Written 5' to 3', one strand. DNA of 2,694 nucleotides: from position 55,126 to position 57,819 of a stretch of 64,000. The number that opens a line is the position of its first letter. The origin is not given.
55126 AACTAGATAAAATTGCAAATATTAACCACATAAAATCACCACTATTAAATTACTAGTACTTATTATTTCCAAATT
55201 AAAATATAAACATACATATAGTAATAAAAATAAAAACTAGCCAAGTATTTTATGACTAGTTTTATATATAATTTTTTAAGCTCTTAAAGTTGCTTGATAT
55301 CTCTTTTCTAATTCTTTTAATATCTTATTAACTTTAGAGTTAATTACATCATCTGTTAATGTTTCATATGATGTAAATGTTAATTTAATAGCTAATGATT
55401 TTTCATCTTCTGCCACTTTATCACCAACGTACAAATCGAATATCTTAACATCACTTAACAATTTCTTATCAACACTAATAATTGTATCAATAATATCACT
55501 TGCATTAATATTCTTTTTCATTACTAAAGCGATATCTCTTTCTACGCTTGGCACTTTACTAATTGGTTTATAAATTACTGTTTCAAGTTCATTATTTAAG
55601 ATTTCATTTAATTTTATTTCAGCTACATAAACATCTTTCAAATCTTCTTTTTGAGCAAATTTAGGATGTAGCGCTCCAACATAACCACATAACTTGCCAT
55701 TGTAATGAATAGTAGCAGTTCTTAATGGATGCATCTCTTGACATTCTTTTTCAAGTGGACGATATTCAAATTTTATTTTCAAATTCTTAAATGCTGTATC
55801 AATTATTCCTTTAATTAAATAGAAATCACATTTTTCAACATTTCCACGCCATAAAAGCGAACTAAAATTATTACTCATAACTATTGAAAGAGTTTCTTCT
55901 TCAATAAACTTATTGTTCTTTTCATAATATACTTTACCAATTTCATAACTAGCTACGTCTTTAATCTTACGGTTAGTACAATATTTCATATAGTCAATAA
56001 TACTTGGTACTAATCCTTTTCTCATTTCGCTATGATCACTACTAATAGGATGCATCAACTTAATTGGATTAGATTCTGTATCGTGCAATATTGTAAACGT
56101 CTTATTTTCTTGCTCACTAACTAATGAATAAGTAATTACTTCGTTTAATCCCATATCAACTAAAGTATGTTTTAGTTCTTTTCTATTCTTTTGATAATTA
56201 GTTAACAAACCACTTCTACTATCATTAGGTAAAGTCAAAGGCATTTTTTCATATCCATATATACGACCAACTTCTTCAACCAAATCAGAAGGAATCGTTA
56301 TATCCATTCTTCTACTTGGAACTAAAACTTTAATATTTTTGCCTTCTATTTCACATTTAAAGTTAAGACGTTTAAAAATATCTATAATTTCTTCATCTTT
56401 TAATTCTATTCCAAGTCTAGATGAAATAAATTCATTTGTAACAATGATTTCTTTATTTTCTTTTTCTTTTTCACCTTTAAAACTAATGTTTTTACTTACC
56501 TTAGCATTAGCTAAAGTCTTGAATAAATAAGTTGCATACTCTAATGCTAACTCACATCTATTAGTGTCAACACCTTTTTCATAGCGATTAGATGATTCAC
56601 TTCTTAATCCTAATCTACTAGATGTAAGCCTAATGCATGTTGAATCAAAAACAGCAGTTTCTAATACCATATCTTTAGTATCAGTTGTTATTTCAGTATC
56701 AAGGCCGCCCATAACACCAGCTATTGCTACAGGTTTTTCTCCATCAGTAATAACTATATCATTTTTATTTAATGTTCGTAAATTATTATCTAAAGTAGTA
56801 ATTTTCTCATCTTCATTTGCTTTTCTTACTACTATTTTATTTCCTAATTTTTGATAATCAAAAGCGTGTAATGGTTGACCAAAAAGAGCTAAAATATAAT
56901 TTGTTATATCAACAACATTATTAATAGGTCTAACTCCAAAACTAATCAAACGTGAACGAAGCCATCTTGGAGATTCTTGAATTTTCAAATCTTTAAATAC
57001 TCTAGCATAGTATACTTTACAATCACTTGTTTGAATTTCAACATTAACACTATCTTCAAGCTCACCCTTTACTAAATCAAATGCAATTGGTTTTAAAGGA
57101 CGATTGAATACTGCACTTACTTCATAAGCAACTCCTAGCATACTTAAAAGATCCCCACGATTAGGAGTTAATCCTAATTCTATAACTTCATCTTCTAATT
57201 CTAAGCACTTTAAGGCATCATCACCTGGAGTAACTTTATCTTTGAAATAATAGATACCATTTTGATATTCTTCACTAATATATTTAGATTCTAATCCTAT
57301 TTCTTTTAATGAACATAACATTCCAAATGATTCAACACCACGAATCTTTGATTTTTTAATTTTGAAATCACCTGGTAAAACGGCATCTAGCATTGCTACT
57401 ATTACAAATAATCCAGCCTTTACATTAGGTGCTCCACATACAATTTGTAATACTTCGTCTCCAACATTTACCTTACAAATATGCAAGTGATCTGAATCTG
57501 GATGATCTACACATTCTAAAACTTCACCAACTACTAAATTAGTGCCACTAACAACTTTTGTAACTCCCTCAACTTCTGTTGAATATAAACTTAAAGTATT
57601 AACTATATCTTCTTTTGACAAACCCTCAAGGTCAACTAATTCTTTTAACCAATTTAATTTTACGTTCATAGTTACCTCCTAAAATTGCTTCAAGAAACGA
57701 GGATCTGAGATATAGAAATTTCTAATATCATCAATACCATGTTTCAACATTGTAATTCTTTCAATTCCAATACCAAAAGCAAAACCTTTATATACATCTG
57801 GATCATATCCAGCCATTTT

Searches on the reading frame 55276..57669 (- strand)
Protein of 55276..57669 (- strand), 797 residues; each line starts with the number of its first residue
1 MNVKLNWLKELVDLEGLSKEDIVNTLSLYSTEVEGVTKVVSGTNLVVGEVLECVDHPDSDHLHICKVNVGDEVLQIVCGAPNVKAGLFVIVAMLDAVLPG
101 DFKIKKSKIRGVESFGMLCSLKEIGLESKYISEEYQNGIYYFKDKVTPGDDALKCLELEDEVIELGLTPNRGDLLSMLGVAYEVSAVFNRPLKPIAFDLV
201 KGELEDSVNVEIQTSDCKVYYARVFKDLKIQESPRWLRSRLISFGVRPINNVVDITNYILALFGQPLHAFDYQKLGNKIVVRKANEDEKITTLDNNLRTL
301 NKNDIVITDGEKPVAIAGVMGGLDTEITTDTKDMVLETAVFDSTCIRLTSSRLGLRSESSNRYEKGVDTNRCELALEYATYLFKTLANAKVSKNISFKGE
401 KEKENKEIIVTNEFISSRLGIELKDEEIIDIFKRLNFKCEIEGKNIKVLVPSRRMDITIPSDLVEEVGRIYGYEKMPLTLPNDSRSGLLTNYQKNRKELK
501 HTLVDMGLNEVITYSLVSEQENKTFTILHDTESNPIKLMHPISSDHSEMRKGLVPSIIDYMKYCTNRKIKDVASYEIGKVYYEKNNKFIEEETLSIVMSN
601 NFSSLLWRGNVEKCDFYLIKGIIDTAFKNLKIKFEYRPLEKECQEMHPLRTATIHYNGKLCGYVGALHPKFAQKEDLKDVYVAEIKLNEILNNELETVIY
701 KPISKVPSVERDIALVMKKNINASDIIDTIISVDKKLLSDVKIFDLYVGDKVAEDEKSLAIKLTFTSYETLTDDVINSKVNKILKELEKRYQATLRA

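Call 96: search_protein_families(library=pfam, proteins=[window:55276-57669:-], max_evalue=0.00001)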
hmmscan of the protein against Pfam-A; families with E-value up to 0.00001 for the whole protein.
window:55276-57669:- (797 aa): 5 families
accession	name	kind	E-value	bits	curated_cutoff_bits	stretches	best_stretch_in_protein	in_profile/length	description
PF03483.22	B3_4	-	1.9e-65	220.1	29.3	1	217-387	2-173/174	B3/4 domain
PF17759.6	tRNA_synthFbeta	-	5.6e-57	193.1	22.4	1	477-687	2-214/214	Phenylalanyl tRNA synthetase beta chain CLM domain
PF03147.19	FDX-ACB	-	1.1e-25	90.3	31.1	1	704-796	1-94/94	Ferredoxin-fold anticodon binding domain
PF01588.26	tRNA_bind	-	3.5e-20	72.3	27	1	45-148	1-93/96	Putative tRNA binding domain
PF03484.21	B5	-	4.4e-20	72.1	28.6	1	410-473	3-67/67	tRNA synthetase B5 domain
